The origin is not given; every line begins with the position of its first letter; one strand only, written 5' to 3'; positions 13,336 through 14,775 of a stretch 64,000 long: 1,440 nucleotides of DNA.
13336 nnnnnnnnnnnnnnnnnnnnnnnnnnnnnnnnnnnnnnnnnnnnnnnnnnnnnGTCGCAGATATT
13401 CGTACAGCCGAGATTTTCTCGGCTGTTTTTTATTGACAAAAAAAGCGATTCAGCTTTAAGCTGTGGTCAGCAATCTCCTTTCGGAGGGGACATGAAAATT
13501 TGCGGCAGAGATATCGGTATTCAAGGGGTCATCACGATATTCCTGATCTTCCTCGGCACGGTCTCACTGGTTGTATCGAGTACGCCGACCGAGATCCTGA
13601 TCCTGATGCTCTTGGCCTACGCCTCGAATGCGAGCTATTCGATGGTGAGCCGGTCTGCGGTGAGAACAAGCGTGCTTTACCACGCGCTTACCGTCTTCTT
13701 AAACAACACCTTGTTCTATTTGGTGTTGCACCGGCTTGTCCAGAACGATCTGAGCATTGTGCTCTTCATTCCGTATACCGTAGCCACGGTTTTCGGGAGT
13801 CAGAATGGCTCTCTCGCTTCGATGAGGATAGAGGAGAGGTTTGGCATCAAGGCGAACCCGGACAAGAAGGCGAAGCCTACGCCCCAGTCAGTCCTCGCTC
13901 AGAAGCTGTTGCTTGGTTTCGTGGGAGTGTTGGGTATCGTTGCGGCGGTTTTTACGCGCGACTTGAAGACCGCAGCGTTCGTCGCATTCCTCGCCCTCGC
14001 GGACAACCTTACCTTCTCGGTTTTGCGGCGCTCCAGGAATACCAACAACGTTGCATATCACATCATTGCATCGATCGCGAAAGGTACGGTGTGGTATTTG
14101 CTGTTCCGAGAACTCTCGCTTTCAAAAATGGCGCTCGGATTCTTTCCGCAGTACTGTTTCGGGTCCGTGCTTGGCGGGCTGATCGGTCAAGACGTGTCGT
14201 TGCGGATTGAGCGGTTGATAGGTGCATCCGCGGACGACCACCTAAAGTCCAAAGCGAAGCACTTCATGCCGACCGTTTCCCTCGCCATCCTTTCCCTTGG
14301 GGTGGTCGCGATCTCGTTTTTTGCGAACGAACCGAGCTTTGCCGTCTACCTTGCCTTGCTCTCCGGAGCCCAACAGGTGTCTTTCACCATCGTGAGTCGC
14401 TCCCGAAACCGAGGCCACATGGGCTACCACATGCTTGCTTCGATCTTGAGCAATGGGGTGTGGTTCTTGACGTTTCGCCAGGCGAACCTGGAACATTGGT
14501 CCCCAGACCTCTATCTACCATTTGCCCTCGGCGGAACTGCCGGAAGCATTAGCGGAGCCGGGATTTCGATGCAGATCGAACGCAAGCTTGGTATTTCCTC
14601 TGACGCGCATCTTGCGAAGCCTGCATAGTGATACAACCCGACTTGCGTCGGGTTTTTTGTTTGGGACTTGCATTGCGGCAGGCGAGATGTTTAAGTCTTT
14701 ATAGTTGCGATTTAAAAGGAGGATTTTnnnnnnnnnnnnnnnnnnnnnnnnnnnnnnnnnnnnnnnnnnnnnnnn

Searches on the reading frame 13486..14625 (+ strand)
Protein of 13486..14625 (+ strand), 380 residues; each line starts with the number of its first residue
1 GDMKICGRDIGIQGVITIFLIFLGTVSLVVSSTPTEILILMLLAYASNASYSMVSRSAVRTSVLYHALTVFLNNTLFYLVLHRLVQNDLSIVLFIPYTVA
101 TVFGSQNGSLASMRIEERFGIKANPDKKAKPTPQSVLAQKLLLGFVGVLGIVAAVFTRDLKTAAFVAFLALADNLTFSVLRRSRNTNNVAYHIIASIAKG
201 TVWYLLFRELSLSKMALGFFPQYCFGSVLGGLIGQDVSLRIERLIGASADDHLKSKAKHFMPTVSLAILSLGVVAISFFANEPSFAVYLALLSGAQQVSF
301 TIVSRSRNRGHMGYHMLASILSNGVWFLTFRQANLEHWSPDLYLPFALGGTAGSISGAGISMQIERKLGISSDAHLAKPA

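Call 15: search_protein_families(library=pfam, proteins=[window:13486-14625:+], max_evalue=0.001)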
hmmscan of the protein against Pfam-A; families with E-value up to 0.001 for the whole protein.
window:13486-14625:+ (380 aa): 0 families

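Call 56: search_protein_families(library=pfam, proteins=[window:13486-14625:+], max_evalue=10)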
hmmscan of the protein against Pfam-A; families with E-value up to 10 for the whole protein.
window:13486-14625:+ (380 aa): 1 family
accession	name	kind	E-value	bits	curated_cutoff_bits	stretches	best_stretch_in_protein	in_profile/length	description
PF01565.28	FAD_binding_4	-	0.15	12.2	26.4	1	194-238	65-109/139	FAD binding domain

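Call 57: search_solved_structures(query=window:13486-14625:+, max_evalue=10)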
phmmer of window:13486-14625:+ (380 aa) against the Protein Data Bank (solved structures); distinct sequences matched with E-value up to 10: 1.
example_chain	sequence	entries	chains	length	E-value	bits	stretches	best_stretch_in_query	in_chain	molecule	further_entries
6v82_B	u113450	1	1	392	0.71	12.3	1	137-281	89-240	Tryptophan synthase beta chain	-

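Call 63: search_protein_families(library=padloc, proteins=[window:13486-14625:+], max_evalue=10)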
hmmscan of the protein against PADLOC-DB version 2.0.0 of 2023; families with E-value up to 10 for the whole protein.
window:13486-14625:+ (380 aa): 0 families

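Call 64: search_protein_families(library=ncbifam, proteins=[window:13486-14625:+], max_evalue=10)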
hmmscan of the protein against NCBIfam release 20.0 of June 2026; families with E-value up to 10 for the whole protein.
window:13486-14625:+ (380 aa): 1 family
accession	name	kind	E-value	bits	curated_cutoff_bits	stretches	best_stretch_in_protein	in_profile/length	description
NF053524.1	thylo_ssl2009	equivalog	0.034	14.8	58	1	216-254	8-43/90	ssl2009 family thylakoid membrane protein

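Call 76: find_homologous_proteins(query=window:13486-14625:+, max_evalue=0.001)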
Query window:13486-14625:+ (380 aa): 47 proteins with E <= 0.001 among 8000 candidates.
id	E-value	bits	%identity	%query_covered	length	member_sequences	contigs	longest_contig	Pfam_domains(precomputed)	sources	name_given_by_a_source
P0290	1.1e-237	806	100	99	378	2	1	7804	-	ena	-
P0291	8.7e-206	701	86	99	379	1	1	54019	-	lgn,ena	-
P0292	2.4e-198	677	82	99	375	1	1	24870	-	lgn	-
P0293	2.9e-114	400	54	96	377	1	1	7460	-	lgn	-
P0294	1.1e-113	398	54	96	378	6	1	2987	-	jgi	-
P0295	2.6e-113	397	53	96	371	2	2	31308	-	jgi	jgi:hypothetical protein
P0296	1.1e-112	395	54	96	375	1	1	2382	-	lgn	-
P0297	5.8e-112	393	53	97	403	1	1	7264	-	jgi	-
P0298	1.1e-111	392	53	98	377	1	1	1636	-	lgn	-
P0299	1.2e-111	391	52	96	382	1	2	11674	-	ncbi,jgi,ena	ncbi:MAG: hypothetical protein WCW78_03735 [Candidatus Paceibacterota bacterium]|jgi:hypothetical pr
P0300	1.9e-111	391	52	99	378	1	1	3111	-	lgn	-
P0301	3.6e-106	373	52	95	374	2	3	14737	-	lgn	-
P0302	5.0e-106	373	52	89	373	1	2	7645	-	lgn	-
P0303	6.2e-106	373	53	86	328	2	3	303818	-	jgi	jgi:hypothetical protein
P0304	2.5e-105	371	52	94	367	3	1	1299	-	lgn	-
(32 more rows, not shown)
